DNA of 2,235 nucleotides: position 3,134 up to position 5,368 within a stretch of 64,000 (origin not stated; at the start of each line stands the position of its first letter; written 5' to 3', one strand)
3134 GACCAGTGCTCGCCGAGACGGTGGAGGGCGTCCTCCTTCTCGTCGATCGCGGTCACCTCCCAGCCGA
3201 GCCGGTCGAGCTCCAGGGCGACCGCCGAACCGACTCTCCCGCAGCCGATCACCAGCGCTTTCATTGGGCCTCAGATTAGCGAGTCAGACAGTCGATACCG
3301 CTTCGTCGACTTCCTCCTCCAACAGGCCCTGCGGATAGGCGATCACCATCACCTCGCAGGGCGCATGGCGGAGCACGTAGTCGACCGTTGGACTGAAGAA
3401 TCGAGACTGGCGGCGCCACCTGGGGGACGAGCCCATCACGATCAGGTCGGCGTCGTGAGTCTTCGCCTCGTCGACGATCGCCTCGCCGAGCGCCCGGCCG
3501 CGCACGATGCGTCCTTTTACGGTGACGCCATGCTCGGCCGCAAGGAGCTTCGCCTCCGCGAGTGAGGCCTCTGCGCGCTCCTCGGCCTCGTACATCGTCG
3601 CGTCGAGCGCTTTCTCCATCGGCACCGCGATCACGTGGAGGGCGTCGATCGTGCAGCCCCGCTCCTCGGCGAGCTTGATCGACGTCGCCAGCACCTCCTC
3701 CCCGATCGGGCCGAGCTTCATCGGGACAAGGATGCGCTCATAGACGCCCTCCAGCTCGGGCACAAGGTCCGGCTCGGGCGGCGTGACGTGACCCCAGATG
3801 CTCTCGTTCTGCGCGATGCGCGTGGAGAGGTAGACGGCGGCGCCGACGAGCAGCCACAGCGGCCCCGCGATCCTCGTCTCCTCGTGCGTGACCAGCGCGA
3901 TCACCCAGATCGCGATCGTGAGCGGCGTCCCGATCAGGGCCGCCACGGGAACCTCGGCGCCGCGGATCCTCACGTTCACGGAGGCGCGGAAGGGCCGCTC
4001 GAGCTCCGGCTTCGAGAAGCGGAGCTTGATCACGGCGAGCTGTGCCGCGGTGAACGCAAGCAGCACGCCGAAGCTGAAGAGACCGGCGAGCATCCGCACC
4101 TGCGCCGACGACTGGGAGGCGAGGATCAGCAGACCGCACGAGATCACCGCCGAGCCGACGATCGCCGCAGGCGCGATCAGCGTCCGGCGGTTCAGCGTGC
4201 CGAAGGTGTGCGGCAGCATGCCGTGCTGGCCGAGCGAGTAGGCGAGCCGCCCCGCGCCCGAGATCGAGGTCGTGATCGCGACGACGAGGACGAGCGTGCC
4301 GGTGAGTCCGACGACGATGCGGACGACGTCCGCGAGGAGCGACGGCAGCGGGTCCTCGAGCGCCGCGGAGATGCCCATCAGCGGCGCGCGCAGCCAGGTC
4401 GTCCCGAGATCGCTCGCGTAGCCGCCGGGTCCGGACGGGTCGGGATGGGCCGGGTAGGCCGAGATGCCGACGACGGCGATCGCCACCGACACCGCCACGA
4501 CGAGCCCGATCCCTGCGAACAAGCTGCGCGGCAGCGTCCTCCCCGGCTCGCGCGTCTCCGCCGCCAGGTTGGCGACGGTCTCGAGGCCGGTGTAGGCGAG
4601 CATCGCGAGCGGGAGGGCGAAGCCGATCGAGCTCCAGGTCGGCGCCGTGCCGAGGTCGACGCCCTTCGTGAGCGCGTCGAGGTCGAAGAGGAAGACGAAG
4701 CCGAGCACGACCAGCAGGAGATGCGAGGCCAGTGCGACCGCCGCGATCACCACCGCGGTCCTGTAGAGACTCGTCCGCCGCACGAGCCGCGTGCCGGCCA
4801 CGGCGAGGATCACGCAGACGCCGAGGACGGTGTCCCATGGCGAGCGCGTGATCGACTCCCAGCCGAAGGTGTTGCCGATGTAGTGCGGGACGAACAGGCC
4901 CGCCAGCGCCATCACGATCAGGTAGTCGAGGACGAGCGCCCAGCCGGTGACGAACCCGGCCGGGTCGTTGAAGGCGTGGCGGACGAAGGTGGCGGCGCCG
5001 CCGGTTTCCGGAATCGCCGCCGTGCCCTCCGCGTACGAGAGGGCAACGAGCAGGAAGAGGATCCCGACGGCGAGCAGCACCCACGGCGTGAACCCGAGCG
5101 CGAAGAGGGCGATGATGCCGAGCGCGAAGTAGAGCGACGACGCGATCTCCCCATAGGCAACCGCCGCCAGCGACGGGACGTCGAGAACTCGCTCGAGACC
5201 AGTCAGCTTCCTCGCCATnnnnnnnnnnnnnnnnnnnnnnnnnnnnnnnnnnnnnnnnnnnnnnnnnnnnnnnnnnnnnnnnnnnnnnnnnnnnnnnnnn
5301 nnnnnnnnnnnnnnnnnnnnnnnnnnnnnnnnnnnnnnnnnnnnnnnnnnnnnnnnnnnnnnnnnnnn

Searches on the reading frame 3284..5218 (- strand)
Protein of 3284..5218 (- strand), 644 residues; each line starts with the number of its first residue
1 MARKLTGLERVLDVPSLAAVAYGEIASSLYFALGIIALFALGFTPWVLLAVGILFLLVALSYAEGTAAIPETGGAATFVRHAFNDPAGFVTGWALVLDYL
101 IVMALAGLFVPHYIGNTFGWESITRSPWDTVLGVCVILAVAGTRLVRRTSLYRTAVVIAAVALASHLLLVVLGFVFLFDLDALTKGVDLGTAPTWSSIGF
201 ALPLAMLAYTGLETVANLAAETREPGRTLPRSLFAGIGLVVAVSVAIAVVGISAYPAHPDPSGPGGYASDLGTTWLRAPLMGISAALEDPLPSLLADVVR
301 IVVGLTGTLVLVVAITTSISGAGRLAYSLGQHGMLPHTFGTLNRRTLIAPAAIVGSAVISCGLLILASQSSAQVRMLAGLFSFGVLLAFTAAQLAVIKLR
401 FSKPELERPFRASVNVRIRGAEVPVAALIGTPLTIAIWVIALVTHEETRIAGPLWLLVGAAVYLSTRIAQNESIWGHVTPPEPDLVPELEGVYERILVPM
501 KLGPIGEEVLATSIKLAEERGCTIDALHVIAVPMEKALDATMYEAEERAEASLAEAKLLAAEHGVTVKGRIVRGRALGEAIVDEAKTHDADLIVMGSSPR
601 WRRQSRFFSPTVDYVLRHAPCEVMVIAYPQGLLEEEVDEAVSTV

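Call 95: search_protein_families(library=pfam, proteins=[window:3284-5218:-], max_evalue=0.00001)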
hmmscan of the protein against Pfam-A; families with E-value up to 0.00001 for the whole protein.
window:3284-5218:- (644 aa): 3 families
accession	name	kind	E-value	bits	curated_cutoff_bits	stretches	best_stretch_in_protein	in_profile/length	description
PF13520.12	AA_permease_2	-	2.3e-35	122.8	27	1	12-441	1-404/427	Amino acid permease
PF00582.32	Usp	-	3e-24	86.6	24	1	493-626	2-140/141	Universal stress protein family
PF00324.27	AA_permease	-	4.5e-16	59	24.6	1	44-400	31-382/470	Amino acid permease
